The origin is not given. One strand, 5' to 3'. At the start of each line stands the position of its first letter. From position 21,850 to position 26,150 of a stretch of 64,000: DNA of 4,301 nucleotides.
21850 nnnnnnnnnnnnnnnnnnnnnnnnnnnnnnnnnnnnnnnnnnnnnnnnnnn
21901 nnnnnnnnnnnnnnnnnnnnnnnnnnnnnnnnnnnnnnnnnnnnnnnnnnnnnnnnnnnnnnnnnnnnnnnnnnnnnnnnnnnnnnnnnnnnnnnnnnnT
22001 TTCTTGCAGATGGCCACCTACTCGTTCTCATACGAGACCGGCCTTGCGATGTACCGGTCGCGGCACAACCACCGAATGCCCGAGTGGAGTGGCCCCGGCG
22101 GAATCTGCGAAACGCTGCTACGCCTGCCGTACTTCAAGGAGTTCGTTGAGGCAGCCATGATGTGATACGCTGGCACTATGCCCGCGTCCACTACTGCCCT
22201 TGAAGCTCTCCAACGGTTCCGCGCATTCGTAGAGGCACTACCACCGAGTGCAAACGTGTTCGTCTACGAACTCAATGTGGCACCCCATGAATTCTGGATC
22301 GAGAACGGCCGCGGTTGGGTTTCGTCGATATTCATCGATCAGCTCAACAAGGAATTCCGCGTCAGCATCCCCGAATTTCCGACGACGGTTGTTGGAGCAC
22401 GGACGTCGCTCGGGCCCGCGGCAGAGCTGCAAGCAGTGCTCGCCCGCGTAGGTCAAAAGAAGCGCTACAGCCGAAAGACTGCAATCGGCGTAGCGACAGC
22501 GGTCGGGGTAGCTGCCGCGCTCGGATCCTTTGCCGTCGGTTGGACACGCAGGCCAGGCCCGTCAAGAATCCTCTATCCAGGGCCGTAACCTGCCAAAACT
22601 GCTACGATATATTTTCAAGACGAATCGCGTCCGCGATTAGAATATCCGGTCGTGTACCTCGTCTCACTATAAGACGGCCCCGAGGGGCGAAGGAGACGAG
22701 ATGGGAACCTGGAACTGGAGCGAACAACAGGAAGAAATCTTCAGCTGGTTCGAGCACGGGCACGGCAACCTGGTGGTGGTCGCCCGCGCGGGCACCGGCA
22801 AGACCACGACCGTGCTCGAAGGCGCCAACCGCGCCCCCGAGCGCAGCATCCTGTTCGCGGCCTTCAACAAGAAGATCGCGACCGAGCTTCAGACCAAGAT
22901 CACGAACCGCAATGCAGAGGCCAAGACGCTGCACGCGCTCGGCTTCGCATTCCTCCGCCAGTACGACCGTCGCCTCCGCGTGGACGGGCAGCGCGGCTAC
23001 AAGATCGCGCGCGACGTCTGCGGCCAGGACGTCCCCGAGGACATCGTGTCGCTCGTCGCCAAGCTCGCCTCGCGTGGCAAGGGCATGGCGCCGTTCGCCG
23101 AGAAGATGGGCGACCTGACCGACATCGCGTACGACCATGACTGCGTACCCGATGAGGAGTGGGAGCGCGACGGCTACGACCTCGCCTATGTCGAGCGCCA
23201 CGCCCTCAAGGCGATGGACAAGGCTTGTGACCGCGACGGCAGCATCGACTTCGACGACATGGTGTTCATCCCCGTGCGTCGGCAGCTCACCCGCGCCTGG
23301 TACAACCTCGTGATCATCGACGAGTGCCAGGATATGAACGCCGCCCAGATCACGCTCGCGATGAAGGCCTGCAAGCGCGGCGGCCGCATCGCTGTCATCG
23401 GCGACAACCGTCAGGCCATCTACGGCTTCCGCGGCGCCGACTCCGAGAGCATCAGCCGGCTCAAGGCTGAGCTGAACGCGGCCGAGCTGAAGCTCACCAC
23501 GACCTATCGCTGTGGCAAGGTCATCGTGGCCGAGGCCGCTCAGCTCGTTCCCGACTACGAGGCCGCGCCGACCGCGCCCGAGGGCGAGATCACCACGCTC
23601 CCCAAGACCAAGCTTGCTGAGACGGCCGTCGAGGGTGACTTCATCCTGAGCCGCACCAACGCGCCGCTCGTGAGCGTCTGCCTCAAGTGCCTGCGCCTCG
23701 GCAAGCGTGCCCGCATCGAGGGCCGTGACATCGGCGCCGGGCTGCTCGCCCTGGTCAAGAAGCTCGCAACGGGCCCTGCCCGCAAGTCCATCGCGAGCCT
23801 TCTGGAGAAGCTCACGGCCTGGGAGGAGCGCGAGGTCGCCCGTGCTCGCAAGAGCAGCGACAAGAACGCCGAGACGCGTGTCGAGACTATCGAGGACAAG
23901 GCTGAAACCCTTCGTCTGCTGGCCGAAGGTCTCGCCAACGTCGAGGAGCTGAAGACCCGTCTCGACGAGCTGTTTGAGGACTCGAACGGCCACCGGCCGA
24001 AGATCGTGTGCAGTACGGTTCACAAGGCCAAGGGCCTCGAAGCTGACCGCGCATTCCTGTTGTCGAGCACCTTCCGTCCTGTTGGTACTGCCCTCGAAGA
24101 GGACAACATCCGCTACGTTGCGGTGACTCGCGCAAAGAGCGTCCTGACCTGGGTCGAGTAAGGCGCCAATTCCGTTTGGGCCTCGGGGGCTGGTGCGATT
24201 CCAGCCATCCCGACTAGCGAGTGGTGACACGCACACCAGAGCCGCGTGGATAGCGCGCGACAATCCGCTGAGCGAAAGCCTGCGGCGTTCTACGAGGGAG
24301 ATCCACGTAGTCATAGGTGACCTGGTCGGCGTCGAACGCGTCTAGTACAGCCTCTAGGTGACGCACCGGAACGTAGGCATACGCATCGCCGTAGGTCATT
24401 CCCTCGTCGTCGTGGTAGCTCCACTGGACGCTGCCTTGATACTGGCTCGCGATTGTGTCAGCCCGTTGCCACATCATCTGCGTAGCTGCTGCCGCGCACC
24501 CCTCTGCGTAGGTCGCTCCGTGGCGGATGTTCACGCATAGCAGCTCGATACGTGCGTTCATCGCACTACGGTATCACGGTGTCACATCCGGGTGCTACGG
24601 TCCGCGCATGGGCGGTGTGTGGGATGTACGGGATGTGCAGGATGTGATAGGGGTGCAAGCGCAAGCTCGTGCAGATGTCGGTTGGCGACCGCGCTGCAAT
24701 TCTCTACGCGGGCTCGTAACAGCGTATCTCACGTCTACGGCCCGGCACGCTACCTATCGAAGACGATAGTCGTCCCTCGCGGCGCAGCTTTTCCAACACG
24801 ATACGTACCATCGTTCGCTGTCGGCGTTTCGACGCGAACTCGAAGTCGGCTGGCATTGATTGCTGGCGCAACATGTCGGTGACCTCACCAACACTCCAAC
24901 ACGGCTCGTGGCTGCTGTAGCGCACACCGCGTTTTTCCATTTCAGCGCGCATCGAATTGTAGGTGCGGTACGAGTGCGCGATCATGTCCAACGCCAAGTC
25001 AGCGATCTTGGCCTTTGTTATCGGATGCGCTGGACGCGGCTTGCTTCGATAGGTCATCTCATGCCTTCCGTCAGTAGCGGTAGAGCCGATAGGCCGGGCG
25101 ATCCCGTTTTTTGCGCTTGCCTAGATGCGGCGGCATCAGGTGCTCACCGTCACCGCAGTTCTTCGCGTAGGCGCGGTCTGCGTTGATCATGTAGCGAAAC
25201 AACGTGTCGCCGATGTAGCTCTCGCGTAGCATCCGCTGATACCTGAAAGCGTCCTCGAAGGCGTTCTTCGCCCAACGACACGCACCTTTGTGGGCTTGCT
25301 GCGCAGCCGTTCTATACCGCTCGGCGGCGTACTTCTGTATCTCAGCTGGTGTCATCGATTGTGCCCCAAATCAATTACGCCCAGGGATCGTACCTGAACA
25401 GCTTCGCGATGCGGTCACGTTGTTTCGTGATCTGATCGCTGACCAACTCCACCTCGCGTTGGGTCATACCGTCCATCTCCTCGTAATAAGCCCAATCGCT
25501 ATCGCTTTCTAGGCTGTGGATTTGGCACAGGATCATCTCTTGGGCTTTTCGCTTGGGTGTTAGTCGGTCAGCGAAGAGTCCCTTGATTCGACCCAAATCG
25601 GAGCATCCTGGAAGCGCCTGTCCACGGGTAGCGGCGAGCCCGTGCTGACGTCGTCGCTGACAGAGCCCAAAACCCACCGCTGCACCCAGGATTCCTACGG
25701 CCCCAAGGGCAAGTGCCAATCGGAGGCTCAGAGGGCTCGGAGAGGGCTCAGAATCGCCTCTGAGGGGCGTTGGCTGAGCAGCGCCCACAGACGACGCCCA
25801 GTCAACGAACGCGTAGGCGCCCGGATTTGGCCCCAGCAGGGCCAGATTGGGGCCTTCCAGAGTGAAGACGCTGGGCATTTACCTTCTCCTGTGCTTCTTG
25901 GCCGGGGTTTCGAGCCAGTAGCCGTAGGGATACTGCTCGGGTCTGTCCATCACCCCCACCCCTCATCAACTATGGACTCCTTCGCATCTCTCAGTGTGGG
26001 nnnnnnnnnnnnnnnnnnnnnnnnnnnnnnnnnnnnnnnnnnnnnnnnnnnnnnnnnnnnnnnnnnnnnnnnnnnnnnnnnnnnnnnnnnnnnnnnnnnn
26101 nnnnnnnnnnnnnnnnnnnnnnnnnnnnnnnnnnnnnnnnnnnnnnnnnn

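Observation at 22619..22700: Two helicase genes (UvrD-like and SNF2-like) share an ~80-bp conserved 5' leader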

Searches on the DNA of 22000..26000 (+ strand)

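Call 9: search_dna_similar(query=window:22000-26000:+, collection=phages, mode=near, max_rows=20)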
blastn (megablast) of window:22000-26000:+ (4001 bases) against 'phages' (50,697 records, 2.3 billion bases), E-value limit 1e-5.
No match.

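Call 64: search_rna_families(source=window, start=22560, end=22740, threshold=evalue, max_evalue=10)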
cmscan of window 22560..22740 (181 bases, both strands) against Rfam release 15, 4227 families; matches with E-value up to 10: 1.
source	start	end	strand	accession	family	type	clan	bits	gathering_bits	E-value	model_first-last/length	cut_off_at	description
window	22676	22710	-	RF01716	PhotoRC-I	Cis-reg;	-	9.6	45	4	1-44/44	no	PhotoRC-I RNA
